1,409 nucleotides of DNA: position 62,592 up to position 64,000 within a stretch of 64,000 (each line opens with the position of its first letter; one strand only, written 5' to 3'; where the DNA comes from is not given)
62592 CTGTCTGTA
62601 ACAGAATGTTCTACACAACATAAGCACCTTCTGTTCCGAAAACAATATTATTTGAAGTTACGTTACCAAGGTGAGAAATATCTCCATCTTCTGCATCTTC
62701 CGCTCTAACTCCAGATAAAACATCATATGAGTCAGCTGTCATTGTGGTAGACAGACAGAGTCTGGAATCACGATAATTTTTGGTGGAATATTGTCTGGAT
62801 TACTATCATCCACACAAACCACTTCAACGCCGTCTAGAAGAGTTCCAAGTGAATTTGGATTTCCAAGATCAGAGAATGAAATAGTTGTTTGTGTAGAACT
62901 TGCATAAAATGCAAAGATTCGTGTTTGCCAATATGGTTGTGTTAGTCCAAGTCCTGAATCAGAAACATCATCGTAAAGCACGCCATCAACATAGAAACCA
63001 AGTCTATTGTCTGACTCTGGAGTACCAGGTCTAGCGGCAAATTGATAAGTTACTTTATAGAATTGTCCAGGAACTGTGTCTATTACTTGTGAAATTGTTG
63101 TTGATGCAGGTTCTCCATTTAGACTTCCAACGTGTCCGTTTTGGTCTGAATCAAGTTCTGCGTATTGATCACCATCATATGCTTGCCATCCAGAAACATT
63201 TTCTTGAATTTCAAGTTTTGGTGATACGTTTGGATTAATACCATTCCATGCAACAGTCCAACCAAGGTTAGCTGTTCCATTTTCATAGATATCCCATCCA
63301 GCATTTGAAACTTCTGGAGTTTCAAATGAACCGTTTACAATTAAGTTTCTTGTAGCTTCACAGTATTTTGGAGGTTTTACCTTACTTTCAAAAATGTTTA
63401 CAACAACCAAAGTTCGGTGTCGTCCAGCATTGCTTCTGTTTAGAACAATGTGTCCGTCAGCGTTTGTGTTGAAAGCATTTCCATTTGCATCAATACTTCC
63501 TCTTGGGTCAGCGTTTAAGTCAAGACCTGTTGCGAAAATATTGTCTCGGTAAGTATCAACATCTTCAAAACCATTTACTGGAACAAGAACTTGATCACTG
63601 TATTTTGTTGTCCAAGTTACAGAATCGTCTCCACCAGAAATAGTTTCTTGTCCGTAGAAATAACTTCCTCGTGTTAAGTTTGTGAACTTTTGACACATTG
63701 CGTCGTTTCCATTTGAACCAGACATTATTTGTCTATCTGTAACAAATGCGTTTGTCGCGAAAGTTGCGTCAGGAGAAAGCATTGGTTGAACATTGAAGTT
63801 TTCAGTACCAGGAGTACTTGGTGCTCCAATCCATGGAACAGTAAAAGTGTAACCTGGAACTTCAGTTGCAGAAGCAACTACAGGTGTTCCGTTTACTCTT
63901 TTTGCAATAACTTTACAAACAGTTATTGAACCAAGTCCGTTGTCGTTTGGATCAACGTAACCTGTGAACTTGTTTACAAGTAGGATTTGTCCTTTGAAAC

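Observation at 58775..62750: Zone 2 of dense frame damage, lying exactly between the intact halves of two paralogous surface-protein genes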

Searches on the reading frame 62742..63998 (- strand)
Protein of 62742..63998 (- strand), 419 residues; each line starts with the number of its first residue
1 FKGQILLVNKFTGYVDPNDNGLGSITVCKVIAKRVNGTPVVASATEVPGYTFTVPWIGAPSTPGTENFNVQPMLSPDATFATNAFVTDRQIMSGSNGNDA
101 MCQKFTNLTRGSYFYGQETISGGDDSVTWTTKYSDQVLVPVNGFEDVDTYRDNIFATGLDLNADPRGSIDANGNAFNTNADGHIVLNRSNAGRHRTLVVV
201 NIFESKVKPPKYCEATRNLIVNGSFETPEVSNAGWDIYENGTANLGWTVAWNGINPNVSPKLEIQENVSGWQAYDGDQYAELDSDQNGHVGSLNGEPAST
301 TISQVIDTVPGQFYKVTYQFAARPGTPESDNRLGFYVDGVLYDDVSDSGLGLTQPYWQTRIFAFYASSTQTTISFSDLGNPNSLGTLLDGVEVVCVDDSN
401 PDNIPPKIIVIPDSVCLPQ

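Call 10: search_protein_families(library=pfam, max_evalue=0.01, proteins=[window:62742-63998:-])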
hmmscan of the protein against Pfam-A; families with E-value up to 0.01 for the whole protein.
window:62742-63998:- (419 aa): 1 family
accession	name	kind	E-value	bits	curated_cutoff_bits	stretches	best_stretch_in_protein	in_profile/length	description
PF04862.18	DUF642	-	2.8e-07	30.9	27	1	291-392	60-155/157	Protein of unknown function (DUF642)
